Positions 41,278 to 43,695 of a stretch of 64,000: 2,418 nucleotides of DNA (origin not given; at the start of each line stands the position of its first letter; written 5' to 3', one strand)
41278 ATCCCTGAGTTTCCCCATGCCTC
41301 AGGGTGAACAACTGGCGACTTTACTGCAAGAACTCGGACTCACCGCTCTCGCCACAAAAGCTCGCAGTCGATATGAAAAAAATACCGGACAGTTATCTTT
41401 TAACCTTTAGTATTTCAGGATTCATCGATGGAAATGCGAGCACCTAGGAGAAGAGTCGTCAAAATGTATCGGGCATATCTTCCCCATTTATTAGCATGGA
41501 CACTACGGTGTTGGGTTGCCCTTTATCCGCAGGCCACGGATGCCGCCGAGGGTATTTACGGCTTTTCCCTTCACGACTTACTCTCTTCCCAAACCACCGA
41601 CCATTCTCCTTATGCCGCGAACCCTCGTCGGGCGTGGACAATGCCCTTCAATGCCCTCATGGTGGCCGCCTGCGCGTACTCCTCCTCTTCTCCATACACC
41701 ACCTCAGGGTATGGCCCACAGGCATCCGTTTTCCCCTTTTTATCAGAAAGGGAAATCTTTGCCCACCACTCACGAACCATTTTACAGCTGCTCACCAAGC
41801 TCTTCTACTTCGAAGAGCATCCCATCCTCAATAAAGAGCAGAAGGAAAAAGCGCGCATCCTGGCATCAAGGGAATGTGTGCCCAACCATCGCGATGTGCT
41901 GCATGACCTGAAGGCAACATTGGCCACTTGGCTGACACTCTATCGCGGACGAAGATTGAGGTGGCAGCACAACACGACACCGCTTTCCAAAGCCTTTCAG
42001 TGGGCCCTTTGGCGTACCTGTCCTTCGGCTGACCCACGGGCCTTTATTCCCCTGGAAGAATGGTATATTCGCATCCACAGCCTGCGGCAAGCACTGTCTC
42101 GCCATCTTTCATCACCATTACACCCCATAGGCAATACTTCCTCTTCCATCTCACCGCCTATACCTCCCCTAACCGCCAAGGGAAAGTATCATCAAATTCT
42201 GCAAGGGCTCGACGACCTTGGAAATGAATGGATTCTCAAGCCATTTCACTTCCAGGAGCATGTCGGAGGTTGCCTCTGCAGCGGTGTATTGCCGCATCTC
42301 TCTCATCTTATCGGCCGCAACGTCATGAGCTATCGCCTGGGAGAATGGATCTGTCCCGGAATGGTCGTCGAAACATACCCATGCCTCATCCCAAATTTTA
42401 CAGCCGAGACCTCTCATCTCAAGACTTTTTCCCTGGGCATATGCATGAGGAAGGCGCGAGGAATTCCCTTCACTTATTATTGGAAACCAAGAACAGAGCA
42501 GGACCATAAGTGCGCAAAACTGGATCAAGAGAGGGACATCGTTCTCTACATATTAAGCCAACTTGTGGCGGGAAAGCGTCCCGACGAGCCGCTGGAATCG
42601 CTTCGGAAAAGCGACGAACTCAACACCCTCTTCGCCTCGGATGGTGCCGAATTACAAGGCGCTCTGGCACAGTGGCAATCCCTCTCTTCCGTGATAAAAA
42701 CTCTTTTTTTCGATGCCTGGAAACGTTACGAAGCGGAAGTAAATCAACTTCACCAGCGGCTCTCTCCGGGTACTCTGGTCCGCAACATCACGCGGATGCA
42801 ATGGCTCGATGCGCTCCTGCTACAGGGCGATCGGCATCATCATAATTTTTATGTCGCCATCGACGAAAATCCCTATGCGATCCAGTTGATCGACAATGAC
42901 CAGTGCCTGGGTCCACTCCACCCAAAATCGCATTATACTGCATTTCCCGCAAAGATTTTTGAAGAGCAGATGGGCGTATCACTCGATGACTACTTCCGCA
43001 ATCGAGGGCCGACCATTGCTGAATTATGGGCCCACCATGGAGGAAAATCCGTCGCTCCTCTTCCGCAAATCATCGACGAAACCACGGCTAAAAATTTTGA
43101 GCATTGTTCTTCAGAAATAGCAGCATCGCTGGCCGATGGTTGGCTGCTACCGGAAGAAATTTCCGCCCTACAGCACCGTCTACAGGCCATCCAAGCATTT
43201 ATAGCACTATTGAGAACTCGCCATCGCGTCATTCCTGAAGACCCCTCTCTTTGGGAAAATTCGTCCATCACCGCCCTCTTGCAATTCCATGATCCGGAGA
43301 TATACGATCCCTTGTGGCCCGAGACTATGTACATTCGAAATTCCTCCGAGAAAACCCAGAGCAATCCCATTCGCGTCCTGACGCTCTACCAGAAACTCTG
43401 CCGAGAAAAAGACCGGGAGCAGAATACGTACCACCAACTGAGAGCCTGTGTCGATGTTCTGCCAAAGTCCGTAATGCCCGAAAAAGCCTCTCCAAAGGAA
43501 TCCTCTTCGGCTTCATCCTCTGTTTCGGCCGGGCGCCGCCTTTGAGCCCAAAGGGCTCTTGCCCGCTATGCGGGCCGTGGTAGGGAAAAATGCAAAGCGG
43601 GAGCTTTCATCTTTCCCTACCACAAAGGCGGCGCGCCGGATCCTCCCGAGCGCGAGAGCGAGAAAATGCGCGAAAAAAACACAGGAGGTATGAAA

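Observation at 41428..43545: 705-aa protein with a PI3/PI4-kinase-type catalytic loop (GDRHHHN ... IDND)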

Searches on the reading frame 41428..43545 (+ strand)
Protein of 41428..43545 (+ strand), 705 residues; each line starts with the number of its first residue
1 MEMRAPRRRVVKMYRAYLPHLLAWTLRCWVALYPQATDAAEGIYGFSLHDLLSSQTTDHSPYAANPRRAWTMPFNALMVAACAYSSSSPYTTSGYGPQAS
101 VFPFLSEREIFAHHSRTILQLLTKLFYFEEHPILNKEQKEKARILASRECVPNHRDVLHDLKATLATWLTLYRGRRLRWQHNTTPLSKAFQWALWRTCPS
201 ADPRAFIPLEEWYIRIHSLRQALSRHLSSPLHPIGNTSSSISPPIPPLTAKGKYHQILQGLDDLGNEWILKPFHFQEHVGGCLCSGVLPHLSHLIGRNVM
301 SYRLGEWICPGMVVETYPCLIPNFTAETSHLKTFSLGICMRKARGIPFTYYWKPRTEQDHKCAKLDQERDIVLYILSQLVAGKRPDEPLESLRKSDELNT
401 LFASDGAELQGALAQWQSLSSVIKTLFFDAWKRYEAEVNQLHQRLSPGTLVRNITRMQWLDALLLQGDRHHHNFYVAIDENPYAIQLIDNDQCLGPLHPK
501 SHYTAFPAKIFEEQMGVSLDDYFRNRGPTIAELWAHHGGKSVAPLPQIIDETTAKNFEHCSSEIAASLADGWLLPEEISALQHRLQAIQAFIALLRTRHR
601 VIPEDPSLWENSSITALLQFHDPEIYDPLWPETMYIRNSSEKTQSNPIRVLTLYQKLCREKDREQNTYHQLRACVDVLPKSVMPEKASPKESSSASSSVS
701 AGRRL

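Call 4: search_protein_families(library=pfam, proteins=[window:41428-43545:+], max_evalue=0.1)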
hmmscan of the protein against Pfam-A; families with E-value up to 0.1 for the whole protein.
window:41428-43545:+ (705 aa): 2 families
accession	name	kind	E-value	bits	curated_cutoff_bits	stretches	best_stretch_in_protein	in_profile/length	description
PF00454.33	PI3_PI4_kinase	-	0.041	14.2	27.1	1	436-502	118-180/241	Phosphatidylinositol 3- and 4-kinase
PF06702.18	Fam20C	-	0.045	13.8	26.8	0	432-496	71-133/218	Golgi casein kinase, C-terminal, Fam20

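Call 5: search_protein_families(library=ncbifam, proteins=[window:41428-43545:+], max_evalue=0.1)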
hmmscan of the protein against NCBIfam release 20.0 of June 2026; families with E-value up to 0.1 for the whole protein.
window:41428-43545:+ (705 aa): 0 families

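Call 6: search_solved_structures(query=window:41428-43545:+, max_evalue=10, show_alignments=3)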
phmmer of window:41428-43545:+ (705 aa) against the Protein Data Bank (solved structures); distinct sequences matched with E-value up to 10: 4.
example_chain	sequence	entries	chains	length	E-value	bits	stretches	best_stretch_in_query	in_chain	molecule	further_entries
6z0l_A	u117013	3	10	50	0.19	13.1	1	560-601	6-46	Positive Strand | 'Positive' Strand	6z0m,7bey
1g6u_A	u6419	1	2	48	1.1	10.6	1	561-600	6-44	DOMAIN SWAPPED DIMER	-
6z0l_B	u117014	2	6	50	1.3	10.4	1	562-599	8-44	Cys-N2 Strand | 'Cys-N2-SO3-' Strand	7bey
6z0m_B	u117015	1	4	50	1.4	10.3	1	562-599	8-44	Cys-Ncap strand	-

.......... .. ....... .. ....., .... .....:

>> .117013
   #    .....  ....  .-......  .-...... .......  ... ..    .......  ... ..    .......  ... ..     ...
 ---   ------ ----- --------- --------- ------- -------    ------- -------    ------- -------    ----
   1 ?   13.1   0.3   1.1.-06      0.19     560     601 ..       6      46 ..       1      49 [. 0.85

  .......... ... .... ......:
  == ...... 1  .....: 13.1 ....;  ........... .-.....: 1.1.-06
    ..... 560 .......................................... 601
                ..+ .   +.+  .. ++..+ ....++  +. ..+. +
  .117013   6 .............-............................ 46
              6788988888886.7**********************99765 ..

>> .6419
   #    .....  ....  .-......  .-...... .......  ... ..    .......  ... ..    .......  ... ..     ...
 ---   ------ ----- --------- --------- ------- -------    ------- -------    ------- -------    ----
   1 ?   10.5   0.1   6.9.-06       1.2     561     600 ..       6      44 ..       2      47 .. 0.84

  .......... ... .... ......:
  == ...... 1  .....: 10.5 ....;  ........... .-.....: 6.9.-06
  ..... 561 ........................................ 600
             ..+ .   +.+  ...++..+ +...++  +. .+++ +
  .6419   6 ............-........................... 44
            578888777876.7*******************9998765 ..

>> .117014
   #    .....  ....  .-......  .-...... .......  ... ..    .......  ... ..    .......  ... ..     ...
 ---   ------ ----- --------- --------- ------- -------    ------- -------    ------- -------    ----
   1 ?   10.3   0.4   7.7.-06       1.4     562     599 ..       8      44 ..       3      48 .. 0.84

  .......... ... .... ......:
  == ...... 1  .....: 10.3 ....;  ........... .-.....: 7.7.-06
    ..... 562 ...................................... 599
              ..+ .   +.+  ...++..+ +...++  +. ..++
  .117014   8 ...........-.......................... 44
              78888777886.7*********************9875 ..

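Call 7: find_homologous_proteins(query=window:41428-43545:+, max_evalue=0.001)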
Query window:41428-43545:+ (705 aa): 7 proteins with E <= 0.001 among 8000 candidates.
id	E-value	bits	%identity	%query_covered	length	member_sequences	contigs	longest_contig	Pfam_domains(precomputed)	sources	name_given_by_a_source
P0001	0.0e+0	1630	100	98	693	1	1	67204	-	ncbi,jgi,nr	ncbi:MAG: hypothetical protein LBG98_02390 [Puniceicoccales bacterium]|jgi:hypothetical protein|nr:h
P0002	6.4e-291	985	66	94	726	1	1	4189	-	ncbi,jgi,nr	ncbi:MAG: hypothetical protein LBB18_04705 [Puniceicoccales bacterium]|jgi:hypothetical protein|nr:h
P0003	1.1e-204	700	56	84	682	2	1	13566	-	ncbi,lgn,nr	ncbi:MAG: hypothetical protein LBD40_00985 [Puniceicoccales bacterium]|nr:hypothetical protein [Puni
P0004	4.1e-198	678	56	81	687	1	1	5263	-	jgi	jgi:hypothetical protein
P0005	8.2e-196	671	56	81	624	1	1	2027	-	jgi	jgi:hypothetical protein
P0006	1.7e-177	610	50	84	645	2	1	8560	-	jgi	jgi:hypothetical protein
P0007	1.5e-172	594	47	92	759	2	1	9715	-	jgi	jgi:hypothetical protein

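Call 12: search_solved_structures(query=A1, max_evalue=10, show_alignments=4)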
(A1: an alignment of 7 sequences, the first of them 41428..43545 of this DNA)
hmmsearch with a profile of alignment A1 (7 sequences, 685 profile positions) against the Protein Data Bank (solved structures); distinct sequences matched with E-value up to 10: 0.

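Call 13: find_encoding_contigs(protein=P0003, flank=8000, max_places=3)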
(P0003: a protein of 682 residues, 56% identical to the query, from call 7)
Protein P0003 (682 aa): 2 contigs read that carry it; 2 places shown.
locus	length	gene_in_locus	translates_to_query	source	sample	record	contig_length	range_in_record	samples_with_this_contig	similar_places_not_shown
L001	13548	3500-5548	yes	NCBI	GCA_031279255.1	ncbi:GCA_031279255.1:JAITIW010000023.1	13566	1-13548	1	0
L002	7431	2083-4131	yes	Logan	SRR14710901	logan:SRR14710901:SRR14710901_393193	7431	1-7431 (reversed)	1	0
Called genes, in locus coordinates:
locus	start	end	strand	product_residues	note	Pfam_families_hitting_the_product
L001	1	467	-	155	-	PF00535:Glycos_transf_2, PF10111:Glyco_tranf_2_2 (weak), PF13641:Glyco_tranf_2_3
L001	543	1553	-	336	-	PF01073:3Beta_HSD, PF01370:Epimerase, PF02719:Polysacc_synt_2, PF04321:RmlD_sub_bind, PF07993:NAD_binding_4, PF08659:KR (weak), PF13460:NAD_binding_10, PF16363:GDP_Man_Dehyd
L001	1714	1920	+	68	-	-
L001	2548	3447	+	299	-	PF02739:5_3_exonuc_N, PF01367:5_3_exonuc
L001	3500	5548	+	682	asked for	-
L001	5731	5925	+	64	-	PF01632:Ribosomal_L35p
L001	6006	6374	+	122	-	PF00453:Ribosomal_L20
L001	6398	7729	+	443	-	PF02912:Phe_tRNA-synt_N, PF01409:tRNA-synt_2d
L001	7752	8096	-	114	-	-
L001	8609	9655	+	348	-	PF08545:ACP_syn_III (weak), PF08541:ACP_syn_III_C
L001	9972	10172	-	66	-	-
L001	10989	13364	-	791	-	-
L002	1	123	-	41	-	?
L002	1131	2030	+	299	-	PF02739:5_3_exonuc_N, PF01367:5_3_exonuc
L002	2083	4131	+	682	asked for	-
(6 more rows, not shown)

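Call 14: find_encoding_contigs(protein=P0007, flank=8000, max_places=3)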
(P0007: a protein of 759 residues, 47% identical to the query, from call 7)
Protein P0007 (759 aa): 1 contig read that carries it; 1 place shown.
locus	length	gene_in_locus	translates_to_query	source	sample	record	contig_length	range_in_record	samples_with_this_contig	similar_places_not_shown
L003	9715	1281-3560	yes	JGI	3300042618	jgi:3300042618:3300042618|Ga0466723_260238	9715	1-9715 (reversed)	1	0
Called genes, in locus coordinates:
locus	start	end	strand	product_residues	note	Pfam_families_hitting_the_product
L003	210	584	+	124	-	PF01367:5_3_exonuc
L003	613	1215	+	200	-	-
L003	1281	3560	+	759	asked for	-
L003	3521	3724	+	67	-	-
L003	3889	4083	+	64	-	PF01632:Ribosomal_L35p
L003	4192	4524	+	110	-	PF00453:Ribosomal_L20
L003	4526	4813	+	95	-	-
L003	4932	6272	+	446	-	PF02912:Phe_tRNA-synt_N, PF01409:tRNA-synt_2d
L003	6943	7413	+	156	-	-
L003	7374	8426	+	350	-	PF08545:ACP_syn_III (weak), PF08541:ACP_syn_III_C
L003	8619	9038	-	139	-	-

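Call 19: search_protein_representatives(alignment_id=A1)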
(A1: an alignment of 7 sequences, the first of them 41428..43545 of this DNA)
Query: 7 sequences, 685 profile positions. Proteins with E-value up to 0.001 (for the whole library): 222; up to 1e-10: 30; up to 1e-30: 2. The best 150 are listed.
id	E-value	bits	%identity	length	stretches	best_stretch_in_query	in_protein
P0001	0.0e+00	1199.7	-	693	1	4-680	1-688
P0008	2.3e-73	264.2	-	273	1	63-261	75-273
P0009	2.7e-23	98.7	-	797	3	522-602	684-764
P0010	5.5e-22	94.4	-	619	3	523-607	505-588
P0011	5.7e-16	74.5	-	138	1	599-678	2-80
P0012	3.0e-14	68.8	-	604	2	436-479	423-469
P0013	3.1e-14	68.8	-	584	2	436-479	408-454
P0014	8.5e-14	67.4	-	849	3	436-480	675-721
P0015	2.1e-13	66.1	-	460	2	432-479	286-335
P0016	2.1e-13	66.1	-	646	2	526-609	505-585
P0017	5.6e-13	64.7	-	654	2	427-479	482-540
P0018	5.7e-13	64.6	-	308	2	435-479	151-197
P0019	8.9e-13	64.0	-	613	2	436-479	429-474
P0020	1.7e-12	63.1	-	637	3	436-478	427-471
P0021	2.8e-12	62.3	-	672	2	436-480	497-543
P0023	3.5e-12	62.0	-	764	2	433-479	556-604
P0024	4.6e-12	61.6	-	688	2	429-603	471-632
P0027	1.4e-11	60.1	-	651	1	428-601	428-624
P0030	2.9e-11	59.0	-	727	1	433-598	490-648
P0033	6.4e-11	57.9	-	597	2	431-491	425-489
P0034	7.7e-11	57.6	-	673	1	434-604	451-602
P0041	2.6e-10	55.8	-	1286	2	527-602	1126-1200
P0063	3.9e-08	48.7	-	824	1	433-605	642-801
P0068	6.4e-08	47.9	-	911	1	436-604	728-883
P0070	9.3e-08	47.4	-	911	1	429-598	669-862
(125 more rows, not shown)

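Call 20: search_protein_families(library=pfam, proteins=[P0009, P0010, P0012, P0014, P0016, P0024, P0027, P0030, P0034, P0041], max_evalue=0.01)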
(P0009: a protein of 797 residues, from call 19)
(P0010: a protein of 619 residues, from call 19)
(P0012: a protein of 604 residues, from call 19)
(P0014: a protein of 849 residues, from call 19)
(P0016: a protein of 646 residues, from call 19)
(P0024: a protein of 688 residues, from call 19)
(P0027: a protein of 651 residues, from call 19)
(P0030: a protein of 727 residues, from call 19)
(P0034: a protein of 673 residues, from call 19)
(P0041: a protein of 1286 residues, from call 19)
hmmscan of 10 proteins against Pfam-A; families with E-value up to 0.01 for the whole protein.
P0009 (797 aa): 0 families

P0010 (619 aa): 0 families

P0012 (604 aa): 1 family
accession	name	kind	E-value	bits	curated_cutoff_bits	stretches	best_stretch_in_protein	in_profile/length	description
PF00454.33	PI3_PI4_kinase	-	3.6e-05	24.3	27.1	1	423-474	132-179/241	Phosphatidylinositol 3- and 4-kinase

P0014 (849 aa): 0 families

P0016 (646 aa): 0 families

P0024 (688 aa): 1 family
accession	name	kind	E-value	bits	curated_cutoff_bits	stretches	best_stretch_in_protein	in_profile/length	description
PF13420.13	Acetyltransf_4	-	0.0039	17.7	24.3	0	349-422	62-135/155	Acetyltransferase (GNAT) domain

P0027 (651 aa): 1 family
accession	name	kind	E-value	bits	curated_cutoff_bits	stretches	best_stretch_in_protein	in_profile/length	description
PF00454.33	PI3_PI4_kinase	-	0.0005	20.5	27.1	1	436-481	132-174/241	Phosphatidylinositol 3- and 4-kinase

P0030 (727 aa): 0 families

P0034 (673 aa): 1 family
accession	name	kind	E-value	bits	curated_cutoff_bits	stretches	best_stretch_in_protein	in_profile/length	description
PF10259.14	Rogdi_lz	-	0.0018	18.1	29.4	0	114-196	89-165/295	Rogdi leucine zipper containing protein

P0041 (1286 aa): 2 families
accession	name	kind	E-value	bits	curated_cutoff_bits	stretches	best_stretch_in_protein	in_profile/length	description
PF09119.15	SicP-binding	-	8.9e-08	32.5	25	1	73-122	30-79/84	SicP binding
PF17920.6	TetR_C_16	-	0.0069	17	26.2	0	471-511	25-66/107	Tetracyclin repressor-like, C-terminal domain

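Call 21: predict_structure(alignment_id=A1)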
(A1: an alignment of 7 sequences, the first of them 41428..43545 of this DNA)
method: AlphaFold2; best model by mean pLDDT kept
length: 705 residues; sequences in the alignment: 7
mean_pLDDT: 56.2   pTM: 0.56
mean pLDDT of the five models: 56.2, 53.9, 50.8, 44.7, 38.7
residues with pLDDT >= 90: 18; 70-90: 181; 50-70: 215; < 50: 291
segments of 3 or more residues with pLDDT < 50: 1-13, 35-105, 128-136, 138-147, 196-206, 230-270, 272-290, 326-328, 342-362, 466-497, 510-517, 537-543, 633-651, 682-705
pLDDT, mean of each block of 10 residues (from residue 1): 34 51 59 47 36 30 32 34 32 32 52 67 58 42 45 72 77 68 54 48 48 76 70 33 36 40 42 39 34 58 69 60 56 61 40 32 65 85 72 84 78 83 82 76 61 69 48 30 29 43 54 48 55 49 69 89 77 68 83 91 83 69 71 44 40 55 79 83 39 31 28
secondary structure, 60 per line:
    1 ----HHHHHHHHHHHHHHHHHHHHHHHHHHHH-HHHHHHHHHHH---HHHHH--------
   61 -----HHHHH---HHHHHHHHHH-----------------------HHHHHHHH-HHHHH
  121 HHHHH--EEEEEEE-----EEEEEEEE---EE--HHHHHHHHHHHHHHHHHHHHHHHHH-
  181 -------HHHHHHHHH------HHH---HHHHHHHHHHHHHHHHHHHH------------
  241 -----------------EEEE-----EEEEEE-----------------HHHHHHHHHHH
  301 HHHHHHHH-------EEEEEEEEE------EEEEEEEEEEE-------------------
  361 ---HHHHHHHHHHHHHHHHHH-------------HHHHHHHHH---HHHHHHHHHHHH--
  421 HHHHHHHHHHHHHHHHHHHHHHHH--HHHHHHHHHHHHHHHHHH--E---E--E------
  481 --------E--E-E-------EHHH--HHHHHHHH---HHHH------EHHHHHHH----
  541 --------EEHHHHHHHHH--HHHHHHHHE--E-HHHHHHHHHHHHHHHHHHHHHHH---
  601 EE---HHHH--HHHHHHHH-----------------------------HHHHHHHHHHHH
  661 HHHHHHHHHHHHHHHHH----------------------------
elements in order (helices of 4 or more, strands of 3 or more residues): H5-32 H34-44 H48-52 H66-70 H74-83 H107-114 H116-125 E128-134 E140-147 H155-179 H188-196 H209-228 E258-261 E267-272 H290-308 E316-324 E331-341 H364-381 H395-403 H407-418 H421-444 H447-464 H508-515 H519-522 H530-536 H551-559 H562-569 H575-597 H606-609 H612-619 H649-677

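Call 25: find_homologous_proteins(query=A2, max_evalue=0.00001)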
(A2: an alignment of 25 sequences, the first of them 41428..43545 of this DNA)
Query A2 (25 sequences) (705 aa, profile of the alignment): 11 proteins with E <= 0.00001 among 8000 candidates.
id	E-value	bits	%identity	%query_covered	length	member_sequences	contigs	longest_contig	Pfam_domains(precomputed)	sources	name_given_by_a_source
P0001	1.5e-148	515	100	98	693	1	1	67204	-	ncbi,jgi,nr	ncbi:MAG: hypothetical protein LBG98_02390 [Puniceicoccales bacterium]|jgi:hypothetical protein|nr:h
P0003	1.8e-148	515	56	84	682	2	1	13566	-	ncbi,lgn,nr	ncbi:MAG: hypothetical protein LBD40_00985 [Puniceicoccales bacterium]|nr:hypothetical protein [Puni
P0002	6.7e-146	506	66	94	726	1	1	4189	-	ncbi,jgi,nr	ncbi:MAG: hypothetical protein LBB18_04705 [Puniceicoccales bacterium]|jgi:hypothetical protein|nr:h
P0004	4.0e-144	500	56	81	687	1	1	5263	-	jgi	jgi:hypothetical protein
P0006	1.0e-140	489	50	84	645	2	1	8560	-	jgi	jgi:hypothetical protein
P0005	3.3e-140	487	56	81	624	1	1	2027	-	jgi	jgi:hypothetical protein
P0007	2.0e-138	481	47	92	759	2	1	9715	-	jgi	jgi:hypothetical protein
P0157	6.3e-36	143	38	7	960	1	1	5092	-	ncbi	-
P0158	2.6e-33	134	35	7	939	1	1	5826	-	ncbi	-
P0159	4.8e-33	133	35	7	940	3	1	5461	-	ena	-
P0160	3.1e-28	117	36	6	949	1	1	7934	-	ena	-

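Call 67: list_cluster_members(proteins=[P0013, P0016, P0017, P0019, P0020, P0021, P0023, P0033, P0157, P0158])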
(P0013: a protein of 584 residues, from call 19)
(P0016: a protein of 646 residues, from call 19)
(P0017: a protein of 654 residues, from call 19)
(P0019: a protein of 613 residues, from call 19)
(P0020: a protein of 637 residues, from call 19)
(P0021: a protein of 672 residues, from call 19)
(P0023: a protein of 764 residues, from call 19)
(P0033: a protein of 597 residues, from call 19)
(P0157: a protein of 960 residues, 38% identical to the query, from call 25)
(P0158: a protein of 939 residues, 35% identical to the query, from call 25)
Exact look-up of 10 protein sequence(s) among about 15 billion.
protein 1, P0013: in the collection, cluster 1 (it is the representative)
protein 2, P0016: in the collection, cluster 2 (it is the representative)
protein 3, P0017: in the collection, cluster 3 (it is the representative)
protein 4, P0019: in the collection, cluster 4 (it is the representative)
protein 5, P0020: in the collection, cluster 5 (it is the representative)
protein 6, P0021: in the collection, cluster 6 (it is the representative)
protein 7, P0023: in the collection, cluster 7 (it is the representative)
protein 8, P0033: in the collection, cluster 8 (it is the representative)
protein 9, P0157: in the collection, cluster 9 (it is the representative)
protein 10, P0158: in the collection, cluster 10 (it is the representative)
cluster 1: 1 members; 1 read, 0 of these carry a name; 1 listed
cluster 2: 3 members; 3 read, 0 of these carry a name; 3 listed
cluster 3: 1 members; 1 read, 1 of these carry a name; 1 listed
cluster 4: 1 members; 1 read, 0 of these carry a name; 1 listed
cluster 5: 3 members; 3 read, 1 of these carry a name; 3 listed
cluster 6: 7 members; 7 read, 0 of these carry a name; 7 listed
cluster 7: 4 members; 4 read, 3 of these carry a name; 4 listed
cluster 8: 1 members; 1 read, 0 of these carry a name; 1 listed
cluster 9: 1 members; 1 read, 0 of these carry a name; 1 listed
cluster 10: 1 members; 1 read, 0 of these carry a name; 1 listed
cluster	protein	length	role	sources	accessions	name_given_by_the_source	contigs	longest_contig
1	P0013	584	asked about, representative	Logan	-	-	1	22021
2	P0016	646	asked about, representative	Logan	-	-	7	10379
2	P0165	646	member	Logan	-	-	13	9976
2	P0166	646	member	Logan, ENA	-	-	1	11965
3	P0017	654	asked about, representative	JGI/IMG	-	hypothetical protein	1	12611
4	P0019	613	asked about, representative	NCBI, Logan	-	-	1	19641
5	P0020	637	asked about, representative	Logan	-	-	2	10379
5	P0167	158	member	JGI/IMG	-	hypothetical protein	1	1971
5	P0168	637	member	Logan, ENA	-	-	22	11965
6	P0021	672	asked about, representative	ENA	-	-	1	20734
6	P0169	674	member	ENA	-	-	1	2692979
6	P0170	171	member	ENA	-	-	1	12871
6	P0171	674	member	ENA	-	-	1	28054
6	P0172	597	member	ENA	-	-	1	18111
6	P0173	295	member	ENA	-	-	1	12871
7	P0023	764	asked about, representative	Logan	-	-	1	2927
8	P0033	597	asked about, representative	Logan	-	-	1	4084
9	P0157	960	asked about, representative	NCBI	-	-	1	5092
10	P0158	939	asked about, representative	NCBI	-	-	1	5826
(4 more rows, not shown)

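Call 68: find_encoding_contigs(protein=P0041, flank=10000, max_places=1)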
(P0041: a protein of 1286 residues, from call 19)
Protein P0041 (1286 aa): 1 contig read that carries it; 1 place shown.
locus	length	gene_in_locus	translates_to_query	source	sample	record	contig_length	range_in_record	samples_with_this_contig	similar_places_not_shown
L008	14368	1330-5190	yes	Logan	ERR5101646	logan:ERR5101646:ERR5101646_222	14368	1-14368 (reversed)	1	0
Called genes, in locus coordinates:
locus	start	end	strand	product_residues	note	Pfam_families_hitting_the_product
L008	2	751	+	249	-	?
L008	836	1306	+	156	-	PF05932:CesT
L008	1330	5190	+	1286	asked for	PF09119:SicP-binding (weak)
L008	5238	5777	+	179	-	-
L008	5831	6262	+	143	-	PF05932:CesT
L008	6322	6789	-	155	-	-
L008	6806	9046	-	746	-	-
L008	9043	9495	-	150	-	PF05932:CesT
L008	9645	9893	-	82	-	PF09392:T3SS_needle_F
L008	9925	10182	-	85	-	PF08988:T3SS_needle_E (weak)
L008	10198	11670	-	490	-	PF16697:Yop-YscD_cpl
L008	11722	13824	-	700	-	PF00771:FHIPEP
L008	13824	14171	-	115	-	PF12895:ANAPC3 (faint), PF13428:TPR_14 (faint), PF14559:TPR_19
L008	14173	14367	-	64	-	?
